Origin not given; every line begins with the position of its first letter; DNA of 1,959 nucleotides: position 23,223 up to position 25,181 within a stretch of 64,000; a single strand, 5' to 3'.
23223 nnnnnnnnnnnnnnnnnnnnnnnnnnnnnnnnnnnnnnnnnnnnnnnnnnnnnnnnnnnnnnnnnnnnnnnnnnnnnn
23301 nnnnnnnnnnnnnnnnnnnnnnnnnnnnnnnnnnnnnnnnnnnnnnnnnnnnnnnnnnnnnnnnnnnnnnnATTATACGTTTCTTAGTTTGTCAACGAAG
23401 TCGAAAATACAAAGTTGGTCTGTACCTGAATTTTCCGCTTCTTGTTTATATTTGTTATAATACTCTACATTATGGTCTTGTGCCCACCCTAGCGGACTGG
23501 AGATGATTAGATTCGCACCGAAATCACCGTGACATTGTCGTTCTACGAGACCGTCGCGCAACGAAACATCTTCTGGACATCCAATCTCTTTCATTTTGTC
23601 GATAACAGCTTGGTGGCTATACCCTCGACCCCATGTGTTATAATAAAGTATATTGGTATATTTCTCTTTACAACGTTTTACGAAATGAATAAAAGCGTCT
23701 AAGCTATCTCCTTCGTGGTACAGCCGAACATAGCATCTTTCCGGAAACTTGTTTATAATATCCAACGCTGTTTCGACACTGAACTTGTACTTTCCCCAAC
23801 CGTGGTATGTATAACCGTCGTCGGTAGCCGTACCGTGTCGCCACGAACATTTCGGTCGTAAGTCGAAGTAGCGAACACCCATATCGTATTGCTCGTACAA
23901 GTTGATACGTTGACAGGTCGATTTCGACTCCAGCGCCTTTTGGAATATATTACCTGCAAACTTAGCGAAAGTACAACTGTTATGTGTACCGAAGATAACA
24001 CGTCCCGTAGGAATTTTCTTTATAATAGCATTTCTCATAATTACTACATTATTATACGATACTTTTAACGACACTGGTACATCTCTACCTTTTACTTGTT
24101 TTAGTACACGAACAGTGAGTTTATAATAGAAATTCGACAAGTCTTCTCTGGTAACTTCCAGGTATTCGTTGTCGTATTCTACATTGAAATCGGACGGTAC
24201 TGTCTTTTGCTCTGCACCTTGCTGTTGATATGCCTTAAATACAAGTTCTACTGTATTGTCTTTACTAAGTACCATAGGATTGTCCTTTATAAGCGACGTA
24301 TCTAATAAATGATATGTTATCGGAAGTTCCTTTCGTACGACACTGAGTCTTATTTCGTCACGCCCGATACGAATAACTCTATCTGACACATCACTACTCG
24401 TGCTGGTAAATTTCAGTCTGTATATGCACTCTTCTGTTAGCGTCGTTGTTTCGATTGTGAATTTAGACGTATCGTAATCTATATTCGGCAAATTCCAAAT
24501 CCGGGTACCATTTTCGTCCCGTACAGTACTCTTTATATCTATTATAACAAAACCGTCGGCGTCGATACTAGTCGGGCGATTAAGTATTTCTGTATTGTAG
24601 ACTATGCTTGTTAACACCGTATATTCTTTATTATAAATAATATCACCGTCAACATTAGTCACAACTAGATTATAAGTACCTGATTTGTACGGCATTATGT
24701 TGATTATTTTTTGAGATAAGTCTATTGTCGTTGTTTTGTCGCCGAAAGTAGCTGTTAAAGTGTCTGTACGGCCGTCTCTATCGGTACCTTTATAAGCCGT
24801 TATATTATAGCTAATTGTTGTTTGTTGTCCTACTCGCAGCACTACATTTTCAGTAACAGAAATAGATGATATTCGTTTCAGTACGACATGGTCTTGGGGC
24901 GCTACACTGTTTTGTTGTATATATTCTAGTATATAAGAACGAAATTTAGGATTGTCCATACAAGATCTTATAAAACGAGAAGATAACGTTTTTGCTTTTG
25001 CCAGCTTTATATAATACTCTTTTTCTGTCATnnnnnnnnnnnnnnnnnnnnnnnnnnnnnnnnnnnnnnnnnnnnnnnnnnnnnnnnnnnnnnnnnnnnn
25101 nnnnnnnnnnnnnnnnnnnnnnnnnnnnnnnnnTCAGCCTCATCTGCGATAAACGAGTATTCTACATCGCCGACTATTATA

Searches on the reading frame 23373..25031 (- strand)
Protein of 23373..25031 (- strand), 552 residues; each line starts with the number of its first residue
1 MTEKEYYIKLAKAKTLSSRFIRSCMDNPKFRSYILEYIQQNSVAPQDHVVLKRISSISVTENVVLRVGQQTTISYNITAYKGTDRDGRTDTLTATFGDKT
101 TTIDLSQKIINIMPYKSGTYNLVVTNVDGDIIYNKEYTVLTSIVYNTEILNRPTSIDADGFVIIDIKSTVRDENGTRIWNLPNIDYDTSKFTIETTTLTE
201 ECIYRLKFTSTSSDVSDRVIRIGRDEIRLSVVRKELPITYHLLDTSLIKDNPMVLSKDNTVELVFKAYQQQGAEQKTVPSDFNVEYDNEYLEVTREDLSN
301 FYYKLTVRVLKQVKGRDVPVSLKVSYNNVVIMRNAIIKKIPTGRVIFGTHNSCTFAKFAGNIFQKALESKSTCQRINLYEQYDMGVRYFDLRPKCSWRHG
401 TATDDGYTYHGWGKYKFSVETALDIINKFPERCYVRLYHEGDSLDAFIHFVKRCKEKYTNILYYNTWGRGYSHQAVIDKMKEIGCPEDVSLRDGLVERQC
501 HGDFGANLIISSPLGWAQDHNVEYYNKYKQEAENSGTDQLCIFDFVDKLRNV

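Call 33: search_protein_families(library=pfam, proteins=[window:23373-25031:-], max_evalue=0.01)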
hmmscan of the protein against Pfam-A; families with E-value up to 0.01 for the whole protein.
window:23373-25031:- (552 aa): 0 families

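Call 34: search_protein_families(library=phrogs, proteins=[window:23373-25031:-], max_evalue=0.001)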
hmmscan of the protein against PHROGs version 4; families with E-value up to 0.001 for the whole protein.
window:23373-25031:- (552 aa): 0 families

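Call 67: find_homologous_proteins(query=window:23373-25031:-, max_evalue=1e-10)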
Query window:23373-25031:- (552 aa): 10 proteins with E <= 1e-10 among 7965 candidates.
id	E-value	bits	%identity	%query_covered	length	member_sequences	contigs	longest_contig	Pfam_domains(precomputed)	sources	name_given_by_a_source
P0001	0.0e+0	1130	88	100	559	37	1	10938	-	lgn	-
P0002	0.0e+0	1112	86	100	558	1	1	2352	-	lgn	-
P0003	0.0e+0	1059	82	100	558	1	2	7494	-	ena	-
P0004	2.5e-293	992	79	100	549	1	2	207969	-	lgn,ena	-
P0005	2.4e-289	979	79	100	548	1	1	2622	-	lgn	-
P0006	2.0e-245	834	66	100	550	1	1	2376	-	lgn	-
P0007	5.8e-245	832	66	100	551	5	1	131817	-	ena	-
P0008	1.2e-242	824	65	100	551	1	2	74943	-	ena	-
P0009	6.3e-242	822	65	100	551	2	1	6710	-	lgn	-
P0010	2.1e-241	820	66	100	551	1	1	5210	-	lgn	-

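Call 68: find_encoding_contigs(protein=P0004, flank=10000, max_places=2)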
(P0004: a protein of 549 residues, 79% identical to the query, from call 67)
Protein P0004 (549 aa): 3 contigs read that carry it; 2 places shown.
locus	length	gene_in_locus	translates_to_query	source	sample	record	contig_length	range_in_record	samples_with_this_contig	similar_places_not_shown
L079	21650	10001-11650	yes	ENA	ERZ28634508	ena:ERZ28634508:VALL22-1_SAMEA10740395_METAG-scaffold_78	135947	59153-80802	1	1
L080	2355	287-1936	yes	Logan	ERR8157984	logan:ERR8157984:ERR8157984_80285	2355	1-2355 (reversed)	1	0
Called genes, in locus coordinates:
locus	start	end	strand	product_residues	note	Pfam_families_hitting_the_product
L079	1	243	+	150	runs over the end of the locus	PF08722:Tn7_TnsA-like_N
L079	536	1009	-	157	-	-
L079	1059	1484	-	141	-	-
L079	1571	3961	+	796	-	-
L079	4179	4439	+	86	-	-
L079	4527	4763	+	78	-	-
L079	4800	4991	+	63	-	-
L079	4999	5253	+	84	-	-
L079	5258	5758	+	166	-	-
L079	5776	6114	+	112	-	-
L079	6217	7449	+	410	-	PF00136:DNA_pol_B (faint)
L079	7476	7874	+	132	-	-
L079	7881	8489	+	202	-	PF11962:Peptidase_G2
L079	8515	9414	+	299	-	PF00535:Glycos_transf_2, PF10111:Glyco_tranf_2_2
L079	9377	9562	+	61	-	-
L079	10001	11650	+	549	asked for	-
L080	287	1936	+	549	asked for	-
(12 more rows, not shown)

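Call 69: find_encoding_contigs(protein=P0007, flank=10000, max_places=2)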
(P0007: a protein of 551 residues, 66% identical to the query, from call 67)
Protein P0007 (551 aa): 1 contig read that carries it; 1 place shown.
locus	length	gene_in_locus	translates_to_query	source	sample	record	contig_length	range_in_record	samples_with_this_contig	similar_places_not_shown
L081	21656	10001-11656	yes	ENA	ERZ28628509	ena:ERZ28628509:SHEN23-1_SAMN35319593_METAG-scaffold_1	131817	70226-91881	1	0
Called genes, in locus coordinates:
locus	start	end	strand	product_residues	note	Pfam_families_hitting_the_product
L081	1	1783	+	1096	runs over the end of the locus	-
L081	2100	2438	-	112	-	-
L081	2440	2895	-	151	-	PF03382:DUF285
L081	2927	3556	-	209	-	PF03382:DUF285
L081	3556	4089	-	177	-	-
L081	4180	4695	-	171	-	-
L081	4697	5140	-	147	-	PF03382:DUF285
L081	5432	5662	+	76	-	-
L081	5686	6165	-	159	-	-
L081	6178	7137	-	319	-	-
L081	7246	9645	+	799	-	-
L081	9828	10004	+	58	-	-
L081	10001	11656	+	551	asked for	-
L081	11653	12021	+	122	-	-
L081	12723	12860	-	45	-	PF03382:DUF285 (weak)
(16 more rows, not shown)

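Call 70: find_encoding_contigs(protein=P0008, flank=10000, max_places=2)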
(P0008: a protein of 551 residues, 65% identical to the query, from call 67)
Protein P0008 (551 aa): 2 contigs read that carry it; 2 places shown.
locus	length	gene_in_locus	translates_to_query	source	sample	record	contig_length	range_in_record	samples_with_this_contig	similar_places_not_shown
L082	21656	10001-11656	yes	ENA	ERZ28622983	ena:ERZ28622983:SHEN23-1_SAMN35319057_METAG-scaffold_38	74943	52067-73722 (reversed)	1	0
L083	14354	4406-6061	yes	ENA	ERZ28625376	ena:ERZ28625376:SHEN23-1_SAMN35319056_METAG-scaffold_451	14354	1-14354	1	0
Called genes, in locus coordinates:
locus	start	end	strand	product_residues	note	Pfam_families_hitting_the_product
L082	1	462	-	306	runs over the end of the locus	PF02086:MethyltransfD12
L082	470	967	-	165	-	PF13353:Fer4_12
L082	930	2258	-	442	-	PF00464:SHMT, PF01212:Beta_elim_lyase (weak)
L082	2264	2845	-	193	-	-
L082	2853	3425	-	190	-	-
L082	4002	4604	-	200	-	-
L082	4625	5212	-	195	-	-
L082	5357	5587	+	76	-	-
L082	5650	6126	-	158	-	-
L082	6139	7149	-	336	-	-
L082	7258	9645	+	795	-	-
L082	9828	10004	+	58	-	-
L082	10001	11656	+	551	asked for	-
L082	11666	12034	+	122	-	-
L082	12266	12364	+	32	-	-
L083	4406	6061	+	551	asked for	-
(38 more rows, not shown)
